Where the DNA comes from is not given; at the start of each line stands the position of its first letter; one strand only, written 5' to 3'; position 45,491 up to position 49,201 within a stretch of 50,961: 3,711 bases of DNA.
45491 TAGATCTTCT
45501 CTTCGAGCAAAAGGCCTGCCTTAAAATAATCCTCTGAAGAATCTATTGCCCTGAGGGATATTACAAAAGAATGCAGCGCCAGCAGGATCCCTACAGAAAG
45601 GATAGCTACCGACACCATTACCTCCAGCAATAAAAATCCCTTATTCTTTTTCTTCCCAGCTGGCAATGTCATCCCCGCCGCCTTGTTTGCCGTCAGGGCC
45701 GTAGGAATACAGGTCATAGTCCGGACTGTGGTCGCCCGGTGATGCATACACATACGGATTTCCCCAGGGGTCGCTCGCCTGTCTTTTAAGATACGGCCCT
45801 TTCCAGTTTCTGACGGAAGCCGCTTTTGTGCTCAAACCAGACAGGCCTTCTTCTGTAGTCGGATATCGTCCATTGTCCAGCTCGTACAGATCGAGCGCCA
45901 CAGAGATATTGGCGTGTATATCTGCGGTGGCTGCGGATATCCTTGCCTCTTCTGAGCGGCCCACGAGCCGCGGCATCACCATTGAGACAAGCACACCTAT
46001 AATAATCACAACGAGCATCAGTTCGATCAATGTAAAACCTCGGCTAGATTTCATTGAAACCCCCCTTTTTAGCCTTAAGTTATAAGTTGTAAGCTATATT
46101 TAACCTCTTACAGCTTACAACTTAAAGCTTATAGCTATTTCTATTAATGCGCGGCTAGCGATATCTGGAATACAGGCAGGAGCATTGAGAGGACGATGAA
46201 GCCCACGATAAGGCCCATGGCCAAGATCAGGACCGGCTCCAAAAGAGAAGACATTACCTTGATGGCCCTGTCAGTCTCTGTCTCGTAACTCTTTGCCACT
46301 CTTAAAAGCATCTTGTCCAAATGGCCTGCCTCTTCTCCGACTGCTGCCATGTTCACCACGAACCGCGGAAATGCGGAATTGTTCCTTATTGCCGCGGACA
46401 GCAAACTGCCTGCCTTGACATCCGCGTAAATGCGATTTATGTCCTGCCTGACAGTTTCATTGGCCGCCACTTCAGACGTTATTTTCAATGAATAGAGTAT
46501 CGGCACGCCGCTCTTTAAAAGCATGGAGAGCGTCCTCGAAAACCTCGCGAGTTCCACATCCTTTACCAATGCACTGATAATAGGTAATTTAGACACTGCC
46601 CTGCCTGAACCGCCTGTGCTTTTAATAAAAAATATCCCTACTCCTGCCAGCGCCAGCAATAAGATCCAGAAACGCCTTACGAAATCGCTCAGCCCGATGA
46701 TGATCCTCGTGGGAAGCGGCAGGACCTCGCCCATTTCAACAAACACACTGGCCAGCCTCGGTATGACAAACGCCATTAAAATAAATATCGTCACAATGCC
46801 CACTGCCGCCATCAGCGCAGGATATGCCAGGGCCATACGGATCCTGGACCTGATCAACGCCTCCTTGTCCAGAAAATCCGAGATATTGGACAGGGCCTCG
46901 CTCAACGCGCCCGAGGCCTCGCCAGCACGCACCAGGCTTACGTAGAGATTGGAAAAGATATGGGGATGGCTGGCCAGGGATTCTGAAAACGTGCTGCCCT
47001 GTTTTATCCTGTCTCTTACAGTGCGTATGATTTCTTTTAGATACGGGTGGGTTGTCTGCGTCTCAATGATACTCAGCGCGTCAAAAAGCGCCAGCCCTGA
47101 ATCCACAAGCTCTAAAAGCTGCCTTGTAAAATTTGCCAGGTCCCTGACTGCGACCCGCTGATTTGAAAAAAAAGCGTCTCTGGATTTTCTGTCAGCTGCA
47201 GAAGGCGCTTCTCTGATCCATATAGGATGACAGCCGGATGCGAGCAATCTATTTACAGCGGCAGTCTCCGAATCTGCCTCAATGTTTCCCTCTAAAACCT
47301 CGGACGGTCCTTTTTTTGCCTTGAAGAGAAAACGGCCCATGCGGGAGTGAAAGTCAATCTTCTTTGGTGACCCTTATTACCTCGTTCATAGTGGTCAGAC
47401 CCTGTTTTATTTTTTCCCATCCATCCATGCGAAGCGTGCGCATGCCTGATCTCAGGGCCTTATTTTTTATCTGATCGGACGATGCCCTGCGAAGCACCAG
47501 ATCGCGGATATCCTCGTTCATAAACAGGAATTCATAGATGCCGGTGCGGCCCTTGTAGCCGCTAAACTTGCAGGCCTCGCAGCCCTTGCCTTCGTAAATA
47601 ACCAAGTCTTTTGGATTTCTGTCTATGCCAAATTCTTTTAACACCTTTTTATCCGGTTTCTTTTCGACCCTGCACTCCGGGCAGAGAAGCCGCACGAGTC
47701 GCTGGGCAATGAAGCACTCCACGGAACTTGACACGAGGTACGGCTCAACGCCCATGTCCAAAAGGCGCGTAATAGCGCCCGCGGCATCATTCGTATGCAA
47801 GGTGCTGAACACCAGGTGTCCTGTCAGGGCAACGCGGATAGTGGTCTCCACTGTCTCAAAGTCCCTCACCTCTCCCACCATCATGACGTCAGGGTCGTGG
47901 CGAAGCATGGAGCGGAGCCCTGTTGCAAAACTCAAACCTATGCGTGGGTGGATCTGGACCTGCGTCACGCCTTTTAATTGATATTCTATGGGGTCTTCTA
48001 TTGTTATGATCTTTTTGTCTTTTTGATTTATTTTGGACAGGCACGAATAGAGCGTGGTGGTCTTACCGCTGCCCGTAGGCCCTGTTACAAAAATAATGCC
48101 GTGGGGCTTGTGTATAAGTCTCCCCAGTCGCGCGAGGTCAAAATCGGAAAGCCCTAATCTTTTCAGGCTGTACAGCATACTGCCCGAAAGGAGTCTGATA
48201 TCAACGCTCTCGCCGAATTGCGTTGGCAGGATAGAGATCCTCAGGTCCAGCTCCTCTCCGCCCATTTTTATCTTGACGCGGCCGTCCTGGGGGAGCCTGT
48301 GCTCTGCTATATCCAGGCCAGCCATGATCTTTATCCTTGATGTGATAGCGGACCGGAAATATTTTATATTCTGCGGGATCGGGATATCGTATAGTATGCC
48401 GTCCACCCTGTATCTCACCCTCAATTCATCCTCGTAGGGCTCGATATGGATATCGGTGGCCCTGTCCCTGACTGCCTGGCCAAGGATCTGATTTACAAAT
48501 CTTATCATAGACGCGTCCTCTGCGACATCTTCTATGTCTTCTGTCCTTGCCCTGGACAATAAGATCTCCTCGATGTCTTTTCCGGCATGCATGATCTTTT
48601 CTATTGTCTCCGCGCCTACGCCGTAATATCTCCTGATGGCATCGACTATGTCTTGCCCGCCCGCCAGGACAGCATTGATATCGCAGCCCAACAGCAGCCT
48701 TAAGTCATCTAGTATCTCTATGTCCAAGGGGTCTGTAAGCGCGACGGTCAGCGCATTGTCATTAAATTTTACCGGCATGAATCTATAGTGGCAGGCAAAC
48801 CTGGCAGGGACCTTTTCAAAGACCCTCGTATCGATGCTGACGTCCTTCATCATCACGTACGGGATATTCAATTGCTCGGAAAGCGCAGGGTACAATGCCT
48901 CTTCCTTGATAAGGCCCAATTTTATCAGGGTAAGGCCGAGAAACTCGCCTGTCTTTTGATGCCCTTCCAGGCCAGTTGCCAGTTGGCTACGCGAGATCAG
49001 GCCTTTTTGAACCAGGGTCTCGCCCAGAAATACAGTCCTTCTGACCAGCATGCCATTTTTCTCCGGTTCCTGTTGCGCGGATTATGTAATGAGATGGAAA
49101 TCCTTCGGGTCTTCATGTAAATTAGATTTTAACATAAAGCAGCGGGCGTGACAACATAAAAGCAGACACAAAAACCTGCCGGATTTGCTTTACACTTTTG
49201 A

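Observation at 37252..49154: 12-kb type IV filament cluster mixing T2SS and MSHA-pilus parts, with three internal promoters and missing standard components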

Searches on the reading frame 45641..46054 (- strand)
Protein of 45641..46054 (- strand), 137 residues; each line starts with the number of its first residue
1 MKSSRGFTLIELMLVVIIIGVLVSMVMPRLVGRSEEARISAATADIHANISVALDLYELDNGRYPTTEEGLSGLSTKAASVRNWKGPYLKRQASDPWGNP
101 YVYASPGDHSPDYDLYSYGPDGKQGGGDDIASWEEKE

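Call 4: search_protein_families(library=pfam, proteins=[window:45641-46054:-], max_evalue=0.01)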
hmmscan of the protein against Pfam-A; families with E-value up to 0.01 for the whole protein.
window:45641-46054:- (137 aa): 2 families
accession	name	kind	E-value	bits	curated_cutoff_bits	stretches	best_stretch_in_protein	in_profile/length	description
PF08334.16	T2SSG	-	4.4e-34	117.2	21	1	29-133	1-108/108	Type II secretion system (T2SS), protein G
PF07963.17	N_methyl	-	1.2e-07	31.5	21.2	1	1-27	1-27/27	Prokaryotic N-terminal methylation motif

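Call 6: search_protein_families(library=ncbifam, proteins=[window:45641-46054:-], max_evalue=0.01)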
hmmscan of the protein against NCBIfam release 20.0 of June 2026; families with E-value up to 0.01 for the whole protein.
window:45641-46054:- (137 aa): 9 families
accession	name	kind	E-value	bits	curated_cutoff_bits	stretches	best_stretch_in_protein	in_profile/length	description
TIGR01710.1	typeII_sec_gspG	equivalog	3e-42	143.8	88.85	1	5-133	1-133/134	type II secretion system major pseudopilin GspG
TIGR01708.2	typeII_sec_gspH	equivalog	9.7e-11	41.9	80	1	4-61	1-58/169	type II secretion system minor pseudopilin GspH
NF040999.1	pilin_ComGC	equivalog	7.1e-10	39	75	1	5-69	2-65/84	competence type IV pilus major pilin ComGC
NF041775.1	typeIV_PilA_Myxo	equivalog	4.8e-07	30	400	1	4-49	10-55/214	type IV pilin protein PilA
NF007862.0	PRK10574.1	equivalog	7e-07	29.5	138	1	1-79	1-78/145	prepilin peptidase-dependent pilin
TIGR02532.1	IV_pilin_GFxxxE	domain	7.8e-07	28.7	16.3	1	5-26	2-23/24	prepilin-type N-terminal cleavage/methylation domain-containing protein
TIGR02596.1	TIGR02596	subfamily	4.5e-06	26.9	70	1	7-54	1-48/196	Verru_Chthon cassette protein D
NF041013.1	T4P_ComGE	equivalog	0.00015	21.8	49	1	2-32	1-31/83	competence type IV pilus minor pilin ComGE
NF007800.0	PRK10506.1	equivalog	0.0081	16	158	1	1-25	5-29/163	prepilin peptidase-dependent protein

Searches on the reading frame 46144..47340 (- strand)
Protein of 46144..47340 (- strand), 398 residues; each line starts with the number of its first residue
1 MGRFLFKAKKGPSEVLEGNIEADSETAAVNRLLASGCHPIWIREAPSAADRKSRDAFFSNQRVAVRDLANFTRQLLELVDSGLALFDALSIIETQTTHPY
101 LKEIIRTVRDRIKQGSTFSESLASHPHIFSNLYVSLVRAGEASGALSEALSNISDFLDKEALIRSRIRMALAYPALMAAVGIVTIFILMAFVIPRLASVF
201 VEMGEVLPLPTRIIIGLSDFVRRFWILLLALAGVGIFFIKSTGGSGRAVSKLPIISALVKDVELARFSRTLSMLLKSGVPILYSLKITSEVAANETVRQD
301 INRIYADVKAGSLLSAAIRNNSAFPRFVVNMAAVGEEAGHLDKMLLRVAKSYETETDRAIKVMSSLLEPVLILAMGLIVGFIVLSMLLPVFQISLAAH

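Call 4: search_protein_families(library=pfam, proteins=[window:46144-47340:-], max_evalue=0.01)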
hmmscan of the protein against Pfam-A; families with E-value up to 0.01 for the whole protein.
window:46144-47340:- (398 aa): 1 family
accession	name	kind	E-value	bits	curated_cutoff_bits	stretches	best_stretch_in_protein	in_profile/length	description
PF00482.28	T2SSF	-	3.5e-66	221.3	25.2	2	71-194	1-125/125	Type II secretion system (T2SS), protein F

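Call 6: search_protein_families(library=ncbifam, proteins=[window:46144-47340:-], max_evalue=0.01)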
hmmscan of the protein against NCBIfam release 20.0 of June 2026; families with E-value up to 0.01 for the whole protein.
window:46144-47340:- (398 aa): 6 families
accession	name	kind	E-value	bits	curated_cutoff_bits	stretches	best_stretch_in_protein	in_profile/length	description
TIGR02120.1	GspF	equivalog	2.1e-112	376.3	424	1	12-393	9-397/401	type II secretion system inner membrane protein GspF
NF052607.1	T4PiliAsmPilCThrm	equivalog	3.8e-89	299.6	700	1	1-393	1-400/406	type IV pilus assembly protein PilC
NF052606.1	T4PiliAsmPilCMyx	equivalog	1.5e-83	281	700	1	3-395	21-416/419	type IV pilus assembly protein PilC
NF047826.1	T3SSXpsF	equivalog_domain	7.2e-80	268.8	650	1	1-394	1-401/405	type II secretion system protein XpsF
NF007861.0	PRK10573.1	equivalog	3e-68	230.7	401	1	17-394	20-395/401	protein transport protein HofC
NF041012.2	T4P_ComGB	equivalog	2.1e-38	132.5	240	1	69-393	4-330/332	competence type IV pilus assembly protein ComGB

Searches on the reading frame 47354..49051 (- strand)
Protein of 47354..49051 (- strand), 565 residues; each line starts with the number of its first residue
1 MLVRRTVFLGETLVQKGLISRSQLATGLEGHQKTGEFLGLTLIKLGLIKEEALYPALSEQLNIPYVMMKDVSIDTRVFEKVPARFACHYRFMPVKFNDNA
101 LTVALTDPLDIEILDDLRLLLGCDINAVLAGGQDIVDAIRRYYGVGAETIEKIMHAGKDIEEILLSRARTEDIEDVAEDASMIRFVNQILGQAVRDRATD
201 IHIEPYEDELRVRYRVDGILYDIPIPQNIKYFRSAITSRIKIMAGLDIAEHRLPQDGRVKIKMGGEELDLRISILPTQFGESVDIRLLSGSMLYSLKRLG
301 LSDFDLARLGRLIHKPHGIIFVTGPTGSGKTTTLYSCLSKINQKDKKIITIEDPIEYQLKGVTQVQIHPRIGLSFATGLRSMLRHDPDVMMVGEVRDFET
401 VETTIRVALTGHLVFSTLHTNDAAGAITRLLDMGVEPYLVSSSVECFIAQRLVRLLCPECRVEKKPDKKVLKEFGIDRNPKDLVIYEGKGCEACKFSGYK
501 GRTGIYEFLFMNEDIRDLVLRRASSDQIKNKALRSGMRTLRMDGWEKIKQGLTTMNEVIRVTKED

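Call 4: search_protein_families(library=pfam, proteins=[window:47354-49051:-], max_evalue=0.01)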
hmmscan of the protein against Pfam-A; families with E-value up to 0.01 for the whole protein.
window:47354-49051:- (565 aa): 8 families
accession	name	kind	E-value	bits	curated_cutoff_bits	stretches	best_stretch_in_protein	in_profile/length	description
PF00437.27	T2SSE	-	7.6e-132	439.9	24.9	1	177-560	3-370/370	Type II/IV secretion system protein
PF05157.20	MshEN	-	7.2e-19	68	23.1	1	61-146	1-87/90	MshEN domain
PF13401.12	AAA_22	-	0.00018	22.3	27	1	316-354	4-42/130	AAA domain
PF25199.1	nSTAND_NTPase5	-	0.00035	20.9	34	1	317-358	41-83/145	Novel STAND NTPase 5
PF01637.24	ATPase_2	-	0.0025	18.1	33.2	1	310-363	12-66/225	ATPase domain predominantly from Archaea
PF13191.12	AAA_16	-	0.0035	18.3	32.6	1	314-349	17-54/167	AAA ATPase domain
PF20720.3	nSTAND3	-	0.0035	17.5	27.2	1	315-355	15-55/155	Novel STAND NTPase 3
PF02492.25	cobW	-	0.01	15.9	20.7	0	320-351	3-33/180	CobW/HypB/UreG, nucleotide-binding domain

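Call 6: search_protein_families(library=ncbifam, proteins=[window:47354-49051:-], max_evalue=0.01)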
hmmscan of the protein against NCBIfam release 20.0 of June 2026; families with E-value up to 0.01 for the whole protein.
window:47354-49051:- (565 aa): 25 families
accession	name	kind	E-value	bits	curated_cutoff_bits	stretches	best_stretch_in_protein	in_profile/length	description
TIGR02533.1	type_II_gspE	equivalog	5.6e-184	612.3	630.25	1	79-562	2-486/486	type II secretion system ATPase GspE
TIGR02538.1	type_IV_pilB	equivalog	2.2e-178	594.4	675.65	1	9-563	2-563/564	type IV-A pilus assembly ATPase PilB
NF053534.1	T4PilAsmATPsTfpB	equivalog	1.5e-139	466.1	850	1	49-562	64-582/584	type IV pilus assembly ATPase TfpB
NF007755.0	PRK10436.1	equivalog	1.8e-135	452.2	617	1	88-562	16-459/465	type II secretion system protein GspE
NF041000.1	ATPase_ComGA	equivalog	4.1e-73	245.7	300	1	188-454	2-266/267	competence type IV pilus ATPase ComGA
TIGR01420.1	pilT_fam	subfamily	1e-51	176.2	319.1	1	187-434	3-243/343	PilT/PilU family type 4a pilus ATPase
TIGR02525.1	plasmid_TraJ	equivalog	3e-26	92.3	368.3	1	313-433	145-272/372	plasmid transfer ATPase TraJ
TIGR02524.1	dot_icm_DotB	equivalog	5.3e-26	91.6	463.3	1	314-432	131-258/358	Dot/Icm type IV secretion system ATPase DotB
NF008411.1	PRK11234.1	equivalog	4.7e-18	64.9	1170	1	5-149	480-623/723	cyclic di-3',5'-guanylate-activated glycosyltransferase NfrB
TIGR02782.1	TrbB_P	equivalog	3.1e-17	62.8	304.55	1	318-433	137-255/303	P-type conjugative transfer ATPase TrbB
NF058587.1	archaellum_moto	equivalog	2.3e-15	56.3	550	1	319-431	277-394/527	archaellum flagellar ATPase motor FlaI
NF012033.0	PRK15489.1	equivalog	8.5e-15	53.9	537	1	2-167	486-648/703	glycosyl transferase family protein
TIGR02788.1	VirB11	equivalog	3e-14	52.8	249.95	1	320-434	147-266/308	P-type DNA transfer ATPase VirB11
NF010469.0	PRK13894.1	subfamily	3.1e-14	53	508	1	316-449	148-283/320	conjugal transfer ATPase TrbB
NF053729.1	c-di-GMP_motif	domain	4e-14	52.2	38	1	9-60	2-53/53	cyclic di-GMP-binding domain-containing protein, MshE-related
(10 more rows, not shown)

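Call 42: search_solved_structures(query=window:47354-49051:-, max_evalue=1e-20)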
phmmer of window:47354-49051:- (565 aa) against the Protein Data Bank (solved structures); distinct sequences matched with E-value up to 1e-20: 21.
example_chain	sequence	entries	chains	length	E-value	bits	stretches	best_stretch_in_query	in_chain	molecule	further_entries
3jc8_Ba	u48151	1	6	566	8.2e-155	519.4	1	9-563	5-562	Type IV-A pilus assembly ATPase PilB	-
5zfr_A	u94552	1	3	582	1.5e-153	515.2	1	8-564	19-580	Type IV pilus biogenesis ATPase PilB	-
6olj_C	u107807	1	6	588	1.6e-151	508.6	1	8-564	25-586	Type IV pilus biogenesis ATPase PilB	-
5tsg_B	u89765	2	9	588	1.6e-151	508.6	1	8-564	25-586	Type IV pilus biogenesis ATPase PilB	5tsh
6f8l_G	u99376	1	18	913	3.1e-143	481.2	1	6-562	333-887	Type IV pilus assembly protein PilF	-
4pht_A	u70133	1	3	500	2.1e-124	419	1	68-564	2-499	General secretory pathway protein E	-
4kss_A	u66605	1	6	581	1.7e-122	412.7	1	169-564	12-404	Type II secretion system protein E, hemolysin-coregulated protein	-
4ksr_A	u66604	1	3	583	1.8e-122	412.7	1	169-564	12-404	Type II secretion system protein E, Hemolysin-coregulated protein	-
1p9r_A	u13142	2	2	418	7.1e-121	407.4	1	168-562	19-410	General secretion pathway protein E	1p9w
5oiu_A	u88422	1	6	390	3.3e-109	368.9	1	179-562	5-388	Type IV pilus assembly protein PilF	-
5it5_F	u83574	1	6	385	8.9e-109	367.5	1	184-562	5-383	ATP binding motif-containing protein PilF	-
6ejf_A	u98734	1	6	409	9.4e-109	367.4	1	184-562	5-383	Type IV pilus assembly protein PilF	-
2ewv_A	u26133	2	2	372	3.6e-38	134.5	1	189-434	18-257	twitching motility protein PilT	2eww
2gsz_A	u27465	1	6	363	4.1e-38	134.3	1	237-434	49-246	twitching motility protein PilT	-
2eyu_A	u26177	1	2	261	1.6e-36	129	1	296-434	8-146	twitching motility protein PilT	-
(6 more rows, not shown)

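Call 53: search_dna_similar(query=window:47354-49051:-, collection=plasmids, mode=protein, max_rows=60, rows=spread, max_evalue=1e-40)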
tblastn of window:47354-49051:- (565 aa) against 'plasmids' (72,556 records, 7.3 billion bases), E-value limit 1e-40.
Records with a match: 890; places in all: 941; records where one place covers at least 80% of the query: 33.
Best place of each record, by identity: <60% 890.
By first word of the organism name: Escherichia 427; Pseudomonas 151; Ralstonia 111; Paraburkholderia 10; Burkholderia 10; Cupriavidus 8; Bradyrhizobium 8; Aliiroseovarius 8; Acinetobacter 7; Deinococcus 6; and 87 more.
By predicted mobility (MOB-suite, as given by PLSDB): non-mobilizable 591; mobilizable 180; conjugative 119.
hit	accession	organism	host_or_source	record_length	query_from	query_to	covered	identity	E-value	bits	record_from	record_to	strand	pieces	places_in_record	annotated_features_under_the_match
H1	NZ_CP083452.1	Comamonas odontotermitis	cell culture,cucumber rhizosphere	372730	8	564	99%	43.4%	3e-130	427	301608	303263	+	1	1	gspE: type II secretion system ATPase GspE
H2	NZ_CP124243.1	Yersinia enterocolitica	-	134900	133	565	77%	44.7%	2e-116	387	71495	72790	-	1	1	gspE: type II secretion system ATPase GspE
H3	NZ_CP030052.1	Bradyrhizobium guangdongense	peanut,cell culture,roots of peanut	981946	169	562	70%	48.0%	2e-113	379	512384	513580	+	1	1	ATPase, T2SS/T4P/T4SS family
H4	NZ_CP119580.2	Escherichia coli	broiler,mixed culture,liver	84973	171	563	70%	48.0%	1e-112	376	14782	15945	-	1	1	gspE: type II secretion system ATPase GspE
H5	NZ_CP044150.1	Escherichia coli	-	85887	171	563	70%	47.5%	2e-112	375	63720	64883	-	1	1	gspE: type II secretion system ATPase GspE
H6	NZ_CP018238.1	Escherichia coli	human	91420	171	563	70%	47.5%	2e-112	375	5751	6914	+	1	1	gspE: type II secretion system ATPase GspE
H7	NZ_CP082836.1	Escherichia coli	Homo sapiens,culture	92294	171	563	70%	47.5%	2e-112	375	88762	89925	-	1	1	gspE: type II secretion system ATPase GspE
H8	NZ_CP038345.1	Escherichia coli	cattle,cattle feces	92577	171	563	70%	47.5%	2e-112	375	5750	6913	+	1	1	gspE: type II secretion system ATPase GspE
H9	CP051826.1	Escherichia coli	cattle,feces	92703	171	563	70%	47.5%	2e-112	375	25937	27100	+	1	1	gspE: type II secretion system ATPase GspE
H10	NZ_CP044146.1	Escherichia coli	-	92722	171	563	70%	47.5%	2e-112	375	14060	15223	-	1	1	gspE: type II secretion system ATPase GspE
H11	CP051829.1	Escherichia coli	cattle,feces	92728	171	563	70%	47.5%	2e-112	375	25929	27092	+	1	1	gspE: type II secretion system ATPase GspE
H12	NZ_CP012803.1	Escherichia coli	culture collection specimen,derived ...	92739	171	563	70%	47.5%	2e-112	375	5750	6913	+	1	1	gspE: type II secretion system ATPase GspE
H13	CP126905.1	Escherichia coli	-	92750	171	563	70%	47.5%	2e-112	375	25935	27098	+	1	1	gspE: type II secretion system ATPase GspE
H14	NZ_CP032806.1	Escherichia coli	Bobby veal steak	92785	171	563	70%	47.5%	2e-112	375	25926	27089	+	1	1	gspE: type II secretion system ATPase GspE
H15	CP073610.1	Escherichia coli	Homo sapiens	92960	171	563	70%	47.5%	2e-112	375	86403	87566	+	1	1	gspE: type II secretion system ATPase GspE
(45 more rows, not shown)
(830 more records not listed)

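Call 105: get_annotated_region(hit=H1, flank=12000)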
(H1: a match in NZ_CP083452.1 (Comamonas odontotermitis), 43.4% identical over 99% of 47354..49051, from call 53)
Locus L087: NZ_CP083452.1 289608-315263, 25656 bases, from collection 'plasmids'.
description: Comamonas odontotermitis strain WLL plasmid unnamed1, complete sequence
organism: Comamonas odontotermitis (NCBI taxid 379895)
taxonomy: Bacteria; Pseudomonadota; Betaproteobacteria; Burkholderiales; Comamonadaceae; Comamonas; Comamonas odontotermitis
host: -; source: cell culture,cucumber rhizosphere; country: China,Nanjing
typing (MOB-suite, as given by PLSDB): non-mobilizable
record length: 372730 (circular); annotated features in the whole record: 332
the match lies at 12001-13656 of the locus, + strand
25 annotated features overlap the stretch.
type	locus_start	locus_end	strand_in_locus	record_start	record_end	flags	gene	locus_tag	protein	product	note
CDS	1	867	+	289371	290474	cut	-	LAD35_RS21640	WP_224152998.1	SprT family zinc-dependent metalloprotease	GO:0006508 - proteolysis [Evidence IEA]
CDS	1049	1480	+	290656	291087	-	-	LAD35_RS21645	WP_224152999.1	rhodanese-like domain-containing protein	-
CDS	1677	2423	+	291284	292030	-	-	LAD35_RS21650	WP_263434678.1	ABC transporter permease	-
CDS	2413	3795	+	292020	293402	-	-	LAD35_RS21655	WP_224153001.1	ABC transporter ATP-binding protein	-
CDS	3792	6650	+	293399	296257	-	-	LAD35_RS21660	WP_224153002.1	class I SAM-dependent methyltransferase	-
CDS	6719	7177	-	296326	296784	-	lysM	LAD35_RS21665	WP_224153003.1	peptidoglycan-binding protein LysM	-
CDS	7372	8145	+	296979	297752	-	-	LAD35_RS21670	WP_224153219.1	type III pantothenate kinase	GO:0015937 - coenzyme A biosynthetic process [Evidence IEA]; GO:0016310 - phosphorylation [Evidence IEA]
CDS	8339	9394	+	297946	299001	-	rfbB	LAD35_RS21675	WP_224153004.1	dTDP-glucose 4,6-dehydratase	GO:0019305 - dTDP-rhamnose biosynthetic process [Evidence IEA]; GO:0009243 - O antigen biosynthetic process [Evidence ...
CDS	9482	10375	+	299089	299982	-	rfbD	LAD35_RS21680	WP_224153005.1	dTDP-4-dehydrorhamnose reductase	-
CDS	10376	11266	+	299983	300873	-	rfbA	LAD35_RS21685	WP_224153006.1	glucose-1-phosphate thymidylyltransferase RfbA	GO:0019305 - dTDP-rhamnose biosynthetic process [Evidence IEA]; GO:0009243 - O antigen biosynthetic process [Evidence ...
CDS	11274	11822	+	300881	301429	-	rfbC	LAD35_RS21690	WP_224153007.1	dTDP-4-dehydrorhamnose 3,5-epimerase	GO:0019305 - dTDP-rhamnose biosynthetic process [Evidence IEA]; GO:0009243 - O antigen biosynthetic process [Evidence ...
CDS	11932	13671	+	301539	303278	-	gspE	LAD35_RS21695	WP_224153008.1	type II secretion system ATPase GspE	GO:0015628 - protein secretion by the type II secretion system [Evidence IEA]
CDS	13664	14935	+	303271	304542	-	-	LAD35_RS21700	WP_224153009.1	type II secretion system F family protein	-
CDS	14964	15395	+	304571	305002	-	gspG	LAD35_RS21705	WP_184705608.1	type II secretion system major pseudopilin GspG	GO:0015628 - protein secretion by the type II secretion system [Evidence IEA]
CDS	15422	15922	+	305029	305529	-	-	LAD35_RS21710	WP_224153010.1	GspH/FimT family pseudopilin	-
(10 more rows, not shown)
